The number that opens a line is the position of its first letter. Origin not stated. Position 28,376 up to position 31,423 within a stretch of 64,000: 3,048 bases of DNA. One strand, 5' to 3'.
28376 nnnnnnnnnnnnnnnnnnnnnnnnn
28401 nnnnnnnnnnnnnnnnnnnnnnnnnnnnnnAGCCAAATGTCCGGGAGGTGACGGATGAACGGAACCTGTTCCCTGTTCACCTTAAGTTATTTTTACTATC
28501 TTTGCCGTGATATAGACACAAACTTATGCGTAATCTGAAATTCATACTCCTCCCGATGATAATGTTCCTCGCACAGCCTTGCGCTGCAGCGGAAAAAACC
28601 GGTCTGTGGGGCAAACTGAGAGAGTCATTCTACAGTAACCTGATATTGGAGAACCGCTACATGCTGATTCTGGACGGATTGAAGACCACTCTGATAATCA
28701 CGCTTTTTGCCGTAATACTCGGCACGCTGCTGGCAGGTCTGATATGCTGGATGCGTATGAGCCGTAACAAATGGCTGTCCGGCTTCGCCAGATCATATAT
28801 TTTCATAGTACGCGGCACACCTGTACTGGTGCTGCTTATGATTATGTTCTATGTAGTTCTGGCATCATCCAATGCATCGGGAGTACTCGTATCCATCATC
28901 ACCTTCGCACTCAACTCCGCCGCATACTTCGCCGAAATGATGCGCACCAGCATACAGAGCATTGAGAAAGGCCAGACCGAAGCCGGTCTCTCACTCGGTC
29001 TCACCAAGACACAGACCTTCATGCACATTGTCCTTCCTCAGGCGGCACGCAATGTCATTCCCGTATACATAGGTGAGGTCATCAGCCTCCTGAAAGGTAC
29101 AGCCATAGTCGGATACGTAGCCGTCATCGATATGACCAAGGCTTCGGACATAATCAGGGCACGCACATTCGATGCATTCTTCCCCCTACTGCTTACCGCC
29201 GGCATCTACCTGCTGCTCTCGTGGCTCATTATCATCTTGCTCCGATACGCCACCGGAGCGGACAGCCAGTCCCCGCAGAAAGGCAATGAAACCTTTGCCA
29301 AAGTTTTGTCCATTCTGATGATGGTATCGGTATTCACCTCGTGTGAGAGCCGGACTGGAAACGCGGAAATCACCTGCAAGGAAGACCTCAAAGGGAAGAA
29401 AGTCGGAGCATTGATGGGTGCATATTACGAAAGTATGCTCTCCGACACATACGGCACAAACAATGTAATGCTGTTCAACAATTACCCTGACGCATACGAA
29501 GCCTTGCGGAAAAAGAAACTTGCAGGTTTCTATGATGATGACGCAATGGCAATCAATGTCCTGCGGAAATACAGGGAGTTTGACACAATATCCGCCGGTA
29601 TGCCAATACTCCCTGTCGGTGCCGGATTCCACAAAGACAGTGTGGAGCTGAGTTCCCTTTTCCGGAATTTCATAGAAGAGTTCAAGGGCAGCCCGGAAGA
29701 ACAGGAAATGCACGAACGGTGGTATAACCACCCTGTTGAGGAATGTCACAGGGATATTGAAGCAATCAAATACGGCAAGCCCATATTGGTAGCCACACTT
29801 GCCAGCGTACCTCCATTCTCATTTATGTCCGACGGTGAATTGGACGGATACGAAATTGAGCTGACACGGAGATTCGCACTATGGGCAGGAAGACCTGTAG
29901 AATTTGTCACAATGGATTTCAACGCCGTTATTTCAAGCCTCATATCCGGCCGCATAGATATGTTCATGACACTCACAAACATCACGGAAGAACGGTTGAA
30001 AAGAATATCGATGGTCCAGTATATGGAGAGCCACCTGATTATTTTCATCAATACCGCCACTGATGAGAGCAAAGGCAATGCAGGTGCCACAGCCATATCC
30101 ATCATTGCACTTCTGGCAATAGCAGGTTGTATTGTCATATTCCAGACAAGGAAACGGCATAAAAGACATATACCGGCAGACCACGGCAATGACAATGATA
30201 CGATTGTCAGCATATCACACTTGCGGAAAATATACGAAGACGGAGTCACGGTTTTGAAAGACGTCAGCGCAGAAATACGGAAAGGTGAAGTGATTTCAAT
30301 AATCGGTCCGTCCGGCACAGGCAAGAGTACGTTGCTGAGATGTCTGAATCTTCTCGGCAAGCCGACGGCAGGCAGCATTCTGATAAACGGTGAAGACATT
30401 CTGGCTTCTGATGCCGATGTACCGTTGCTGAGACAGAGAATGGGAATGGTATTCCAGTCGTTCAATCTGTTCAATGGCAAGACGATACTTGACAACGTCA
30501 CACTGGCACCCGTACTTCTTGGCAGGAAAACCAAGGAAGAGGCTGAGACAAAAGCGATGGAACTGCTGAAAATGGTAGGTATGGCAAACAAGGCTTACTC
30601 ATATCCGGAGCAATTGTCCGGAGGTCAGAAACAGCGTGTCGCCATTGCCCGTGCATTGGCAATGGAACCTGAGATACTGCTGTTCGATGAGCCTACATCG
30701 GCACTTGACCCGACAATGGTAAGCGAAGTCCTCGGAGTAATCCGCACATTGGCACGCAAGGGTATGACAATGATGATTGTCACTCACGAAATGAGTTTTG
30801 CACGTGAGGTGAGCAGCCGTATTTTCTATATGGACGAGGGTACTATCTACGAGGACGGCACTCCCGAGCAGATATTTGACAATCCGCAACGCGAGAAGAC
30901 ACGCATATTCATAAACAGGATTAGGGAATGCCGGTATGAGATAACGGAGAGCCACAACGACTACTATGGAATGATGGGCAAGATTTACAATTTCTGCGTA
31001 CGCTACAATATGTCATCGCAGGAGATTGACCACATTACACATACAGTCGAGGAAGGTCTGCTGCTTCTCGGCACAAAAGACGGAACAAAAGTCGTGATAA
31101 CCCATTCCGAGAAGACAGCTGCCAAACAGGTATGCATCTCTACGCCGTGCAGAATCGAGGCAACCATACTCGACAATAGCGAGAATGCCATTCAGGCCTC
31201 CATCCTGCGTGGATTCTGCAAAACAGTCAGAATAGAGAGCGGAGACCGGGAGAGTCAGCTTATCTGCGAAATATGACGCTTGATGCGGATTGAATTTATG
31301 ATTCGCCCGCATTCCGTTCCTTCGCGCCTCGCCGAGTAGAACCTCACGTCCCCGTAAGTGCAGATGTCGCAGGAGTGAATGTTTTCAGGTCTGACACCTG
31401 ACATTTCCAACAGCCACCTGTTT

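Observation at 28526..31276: Whole amino-acid ABC importer encoded as one 916-aa polypeptide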

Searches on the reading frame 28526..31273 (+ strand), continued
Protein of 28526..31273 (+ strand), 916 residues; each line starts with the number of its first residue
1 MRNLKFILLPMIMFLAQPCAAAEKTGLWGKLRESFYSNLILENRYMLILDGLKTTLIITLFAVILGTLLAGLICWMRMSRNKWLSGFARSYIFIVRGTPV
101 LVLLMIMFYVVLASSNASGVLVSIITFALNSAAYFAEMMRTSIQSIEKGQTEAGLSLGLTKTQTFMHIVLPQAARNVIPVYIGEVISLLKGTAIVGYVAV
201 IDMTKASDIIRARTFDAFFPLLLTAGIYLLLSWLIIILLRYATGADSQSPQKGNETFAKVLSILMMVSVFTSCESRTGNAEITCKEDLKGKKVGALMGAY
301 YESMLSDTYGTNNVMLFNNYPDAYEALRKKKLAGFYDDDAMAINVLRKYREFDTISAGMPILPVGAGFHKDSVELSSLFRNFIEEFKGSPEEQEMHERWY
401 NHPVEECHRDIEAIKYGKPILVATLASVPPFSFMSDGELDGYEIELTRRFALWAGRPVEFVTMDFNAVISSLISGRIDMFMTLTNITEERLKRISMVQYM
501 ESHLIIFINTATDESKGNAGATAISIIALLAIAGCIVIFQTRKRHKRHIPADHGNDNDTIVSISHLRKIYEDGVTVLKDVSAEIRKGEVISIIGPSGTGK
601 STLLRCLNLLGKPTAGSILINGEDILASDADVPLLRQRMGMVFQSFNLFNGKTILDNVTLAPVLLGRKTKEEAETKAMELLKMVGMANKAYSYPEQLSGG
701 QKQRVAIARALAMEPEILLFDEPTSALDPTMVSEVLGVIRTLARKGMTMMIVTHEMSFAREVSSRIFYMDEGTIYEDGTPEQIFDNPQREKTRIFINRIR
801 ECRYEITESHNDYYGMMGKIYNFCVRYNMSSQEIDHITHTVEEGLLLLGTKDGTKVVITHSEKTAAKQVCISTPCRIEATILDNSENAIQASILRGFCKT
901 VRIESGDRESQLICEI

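Call 61: find_encoding_contigs(protein=P0001, flank=6000, max_places=3)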
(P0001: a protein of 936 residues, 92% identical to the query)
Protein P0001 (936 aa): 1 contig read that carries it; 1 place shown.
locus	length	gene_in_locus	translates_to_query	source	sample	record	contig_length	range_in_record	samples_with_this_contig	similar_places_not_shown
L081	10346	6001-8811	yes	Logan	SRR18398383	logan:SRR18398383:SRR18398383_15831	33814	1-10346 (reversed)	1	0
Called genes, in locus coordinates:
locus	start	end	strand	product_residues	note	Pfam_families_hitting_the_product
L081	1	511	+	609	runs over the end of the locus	PF00795:CN_hydrolase (faint), PF02540:NAD_synthase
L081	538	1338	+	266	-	PF00106:adh_short, PF08659:KR, PF23441:SDR (weak), PF13561:adh_short_C2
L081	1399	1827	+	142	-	PF22381:Staph_reg_Sar_Rot (weak), PF12802:MarR_2, PF01047:MarR, PF04182:B-block_TFIIIC (weak)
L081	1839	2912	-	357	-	PF13669:Glyoxalase_4 (faint), PF00903:Glyoxalase (weak)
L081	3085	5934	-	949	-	PF02463:SMC_N (weak), PF13191:AAA_16 (faint), PF13304:AAA_21 (faint), PF13401:AAA_22 (faint), PF13555:AAA_29 (faint), PF17760:UvrA_inter, PF17755:UvrA_DNA-bind, PF00005:ABC_tran (weak), +1 more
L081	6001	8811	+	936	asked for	PF00528:BPD_transp_1, PF00497:SBP_bac_3, PF02463:SMC_N (weak), PF00005:ABC_tran, PF13304:AAA_21 (weak)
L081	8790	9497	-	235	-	PF02578:Cu-oxidase_4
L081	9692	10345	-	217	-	?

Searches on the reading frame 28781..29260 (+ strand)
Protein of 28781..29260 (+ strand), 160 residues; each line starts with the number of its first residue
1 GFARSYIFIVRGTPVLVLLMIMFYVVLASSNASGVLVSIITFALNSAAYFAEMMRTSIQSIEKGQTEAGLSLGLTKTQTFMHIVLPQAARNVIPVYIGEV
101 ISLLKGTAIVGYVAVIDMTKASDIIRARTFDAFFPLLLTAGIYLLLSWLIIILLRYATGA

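Call 30: find_related_loci(query=A3, collection=genome_contigs, flank=5000)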
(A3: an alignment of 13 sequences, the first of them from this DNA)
Query A3 (160 aa) in genome_contigs; peptide patterns used: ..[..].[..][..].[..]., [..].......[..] (x = any residue, [..] = any of these).
599 stretches matched a pattern (row limit reached: there are more); 515 encode a relative of the query (tblastn E <= 1e-3); the best 80 are kept; 80 distinct loci.
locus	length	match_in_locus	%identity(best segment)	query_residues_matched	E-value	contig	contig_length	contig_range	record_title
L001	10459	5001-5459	76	6-158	4e-73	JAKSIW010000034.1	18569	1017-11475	MAG: Bacteroidaceae bacterium isolate Horse_feces31 MAG031_34, whole genome shotgun sequence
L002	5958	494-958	72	1-155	2e-73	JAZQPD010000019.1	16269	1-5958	MAG: Bacteroidaceae bacterium isolate T1900045240_TH20190010.MAGScoT_cleanbin_000041 SGB_5520_k141_396924, whole genome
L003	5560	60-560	73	3-160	6e-72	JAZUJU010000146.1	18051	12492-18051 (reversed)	MAG: Bacteroidaceae bacterium isolate T1900045250_TH20190020.MAGScoT_cleanbin_000041 SGB_5762_k141_2001032, whole genome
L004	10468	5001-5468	72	3-158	2e-71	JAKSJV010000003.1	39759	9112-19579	MAG: Bacteroidales bacterium isolate Horse_feces56 MAG056_3, whole genome shotgun sequence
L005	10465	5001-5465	72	1-155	5e-71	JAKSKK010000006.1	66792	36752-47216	MAG: Bacteroidales bacterium isolate Horse_feces71 MAG071_6, whole genome shotgun sequence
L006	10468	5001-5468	71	3-158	1e-70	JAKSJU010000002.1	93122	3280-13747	MAG: Bacteroidales bacterium isolate Horse_feces55 MAG055_2, whole genome shotgun sequence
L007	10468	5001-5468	68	1-156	2e-70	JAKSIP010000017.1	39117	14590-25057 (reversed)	MAG: Bacteroidaceae bacterium isolate Horse_feces24 MAG024_17, whole genome shotgun sequence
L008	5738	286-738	72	5-155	3e-70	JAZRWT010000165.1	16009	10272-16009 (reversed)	MAG: Candidatus Egerieisoma sp. isolate T1900044951_TA20190004.MAGScoT_cleanbin_000061 SGB_3672_k141_1847121, whole geno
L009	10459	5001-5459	70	3-155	3e-70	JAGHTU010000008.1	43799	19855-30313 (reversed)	MAG: Candidatus Equicola faecalis isolate E4_176 c_000000170646, whole genome shotgun sequence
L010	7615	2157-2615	69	3-155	5e-69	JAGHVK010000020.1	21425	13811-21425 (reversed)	MAG: Candidatus Cacconaster merdequi isolate E5_MB2_33 c_000000016099_partial_0_21425, whole genome shotgun sequence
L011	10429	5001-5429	73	6-148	1e-68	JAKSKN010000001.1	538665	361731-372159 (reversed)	MAG: Bacteroidales bacterium isolate Horse_feces74 MAG074_1, whole genome shotgun sequence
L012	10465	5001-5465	67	3-157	8e-69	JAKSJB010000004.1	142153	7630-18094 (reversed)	MAG: Bacteroidaceae bacterium isolate Horse_feces36 MAG036_4, whole genome shotgun sequence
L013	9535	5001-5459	67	3-155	3e-68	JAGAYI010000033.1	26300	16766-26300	MAG: Prevotella sp. isolate RGIG8885 Water_deer_Omasum-5__c76121, whole genome shotgun sequence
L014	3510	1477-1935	66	3-155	6e-68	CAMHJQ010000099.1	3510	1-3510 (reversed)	MAG: uncultured Prevotellaceae bacterium isolate SRR11784285_bin.40_metaWRAP_v1.3_MAG genome assembly, contig: ERZ122027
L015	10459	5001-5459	67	3-155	4e-68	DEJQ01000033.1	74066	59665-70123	MAG TPA_asm: Prevotellaceae bacterium UBA2744 UBA2744_contig_87, whole genome shotgun sequence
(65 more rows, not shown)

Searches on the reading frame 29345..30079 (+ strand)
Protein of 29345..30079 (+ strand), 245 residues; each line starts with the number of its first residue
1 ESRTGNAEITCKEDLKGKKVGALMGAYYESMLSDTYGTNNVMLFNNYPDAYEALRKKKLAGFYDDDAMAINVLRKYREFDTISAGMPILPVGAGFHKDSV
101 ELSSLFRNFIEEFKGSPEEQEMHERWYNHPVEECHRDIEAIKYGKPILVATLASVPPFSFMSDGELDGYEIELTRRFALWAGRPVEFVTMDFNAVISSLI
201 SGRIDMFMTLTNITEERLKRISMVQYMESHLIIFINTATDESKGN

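Call 8: search_solved_structures(query=window:29345-30079:+, max_evalue=1, show_alignments=3)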
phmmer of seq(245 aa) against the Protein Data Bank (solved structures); distinct sequences matched with E-value up to 1: 93 (the best 60 are shown).
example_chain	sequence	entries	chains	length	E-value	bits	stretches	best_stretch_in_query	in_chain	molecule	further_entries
4zv1_A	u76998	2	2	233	1e-21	80.8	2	147-240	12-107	AncQR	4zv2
4prs_A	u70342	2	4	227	1.5e-14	57.3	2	139-236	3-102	ABC-type transporter, periplasmic subunit family 3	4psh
6svf_A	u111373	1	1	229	2.1e-14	56.8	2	138-236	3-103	Amino acid ABC transporter, periplasmic amino acid-binding protein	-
6h30_A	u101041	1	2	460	2.5e-12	50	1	4-242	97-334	Glutamine ABC transporter permease and substrate binding protein protein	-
6ggv_A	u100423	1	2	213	5.4e-12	49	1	139-236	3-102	Amino acid ABC transporter, periplasmic amino acid-binding protein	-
6ggp_A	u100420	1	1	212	9.5e-12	48.2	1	139-236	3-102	Amino acid ABC transporter, periplasmic amino acid-binding protein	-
5t0w_A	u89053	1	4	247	1.4e-11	47.6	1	139-233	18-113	AncCDT-1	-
5tuj_C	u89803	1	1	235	2.4e-11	46.8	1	146-233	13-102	Ancestral protein CDT-Anc1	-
6q3u_A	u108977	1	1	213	3.8e-11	46.2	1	139-236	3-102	Amino acid ABC transporter, periplasmic amino acid-binding protein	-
3vv5_A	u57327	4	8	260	1.1e-10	44.7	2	136-223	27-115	Amino acid ABC transporter, binding protein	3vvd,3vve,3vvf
3del_B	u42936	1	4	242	7.4e-10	42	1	146-230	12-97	Arginine Binding Protein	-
2y7i_A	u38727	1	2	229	1.2e-09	41.3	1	13-128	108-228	STM4351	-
6y16_A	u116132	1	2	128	3.6e-09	39.7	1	138-222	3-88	Amino acid ABC transporter, periplasmic amino acid-binding protein,Amino acid ABC transpor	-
6gpc_A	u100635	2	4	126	4e-09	39.6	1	139-222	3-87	Amino acid ABC transporter, periplasmic amino acid-binding protein,Amino acid ABC transpor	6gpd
3i6v_A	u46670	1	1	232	1e-08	38.3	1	148-225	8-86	periplasmic His/Glu/Gln/Arg/opine family-binding protein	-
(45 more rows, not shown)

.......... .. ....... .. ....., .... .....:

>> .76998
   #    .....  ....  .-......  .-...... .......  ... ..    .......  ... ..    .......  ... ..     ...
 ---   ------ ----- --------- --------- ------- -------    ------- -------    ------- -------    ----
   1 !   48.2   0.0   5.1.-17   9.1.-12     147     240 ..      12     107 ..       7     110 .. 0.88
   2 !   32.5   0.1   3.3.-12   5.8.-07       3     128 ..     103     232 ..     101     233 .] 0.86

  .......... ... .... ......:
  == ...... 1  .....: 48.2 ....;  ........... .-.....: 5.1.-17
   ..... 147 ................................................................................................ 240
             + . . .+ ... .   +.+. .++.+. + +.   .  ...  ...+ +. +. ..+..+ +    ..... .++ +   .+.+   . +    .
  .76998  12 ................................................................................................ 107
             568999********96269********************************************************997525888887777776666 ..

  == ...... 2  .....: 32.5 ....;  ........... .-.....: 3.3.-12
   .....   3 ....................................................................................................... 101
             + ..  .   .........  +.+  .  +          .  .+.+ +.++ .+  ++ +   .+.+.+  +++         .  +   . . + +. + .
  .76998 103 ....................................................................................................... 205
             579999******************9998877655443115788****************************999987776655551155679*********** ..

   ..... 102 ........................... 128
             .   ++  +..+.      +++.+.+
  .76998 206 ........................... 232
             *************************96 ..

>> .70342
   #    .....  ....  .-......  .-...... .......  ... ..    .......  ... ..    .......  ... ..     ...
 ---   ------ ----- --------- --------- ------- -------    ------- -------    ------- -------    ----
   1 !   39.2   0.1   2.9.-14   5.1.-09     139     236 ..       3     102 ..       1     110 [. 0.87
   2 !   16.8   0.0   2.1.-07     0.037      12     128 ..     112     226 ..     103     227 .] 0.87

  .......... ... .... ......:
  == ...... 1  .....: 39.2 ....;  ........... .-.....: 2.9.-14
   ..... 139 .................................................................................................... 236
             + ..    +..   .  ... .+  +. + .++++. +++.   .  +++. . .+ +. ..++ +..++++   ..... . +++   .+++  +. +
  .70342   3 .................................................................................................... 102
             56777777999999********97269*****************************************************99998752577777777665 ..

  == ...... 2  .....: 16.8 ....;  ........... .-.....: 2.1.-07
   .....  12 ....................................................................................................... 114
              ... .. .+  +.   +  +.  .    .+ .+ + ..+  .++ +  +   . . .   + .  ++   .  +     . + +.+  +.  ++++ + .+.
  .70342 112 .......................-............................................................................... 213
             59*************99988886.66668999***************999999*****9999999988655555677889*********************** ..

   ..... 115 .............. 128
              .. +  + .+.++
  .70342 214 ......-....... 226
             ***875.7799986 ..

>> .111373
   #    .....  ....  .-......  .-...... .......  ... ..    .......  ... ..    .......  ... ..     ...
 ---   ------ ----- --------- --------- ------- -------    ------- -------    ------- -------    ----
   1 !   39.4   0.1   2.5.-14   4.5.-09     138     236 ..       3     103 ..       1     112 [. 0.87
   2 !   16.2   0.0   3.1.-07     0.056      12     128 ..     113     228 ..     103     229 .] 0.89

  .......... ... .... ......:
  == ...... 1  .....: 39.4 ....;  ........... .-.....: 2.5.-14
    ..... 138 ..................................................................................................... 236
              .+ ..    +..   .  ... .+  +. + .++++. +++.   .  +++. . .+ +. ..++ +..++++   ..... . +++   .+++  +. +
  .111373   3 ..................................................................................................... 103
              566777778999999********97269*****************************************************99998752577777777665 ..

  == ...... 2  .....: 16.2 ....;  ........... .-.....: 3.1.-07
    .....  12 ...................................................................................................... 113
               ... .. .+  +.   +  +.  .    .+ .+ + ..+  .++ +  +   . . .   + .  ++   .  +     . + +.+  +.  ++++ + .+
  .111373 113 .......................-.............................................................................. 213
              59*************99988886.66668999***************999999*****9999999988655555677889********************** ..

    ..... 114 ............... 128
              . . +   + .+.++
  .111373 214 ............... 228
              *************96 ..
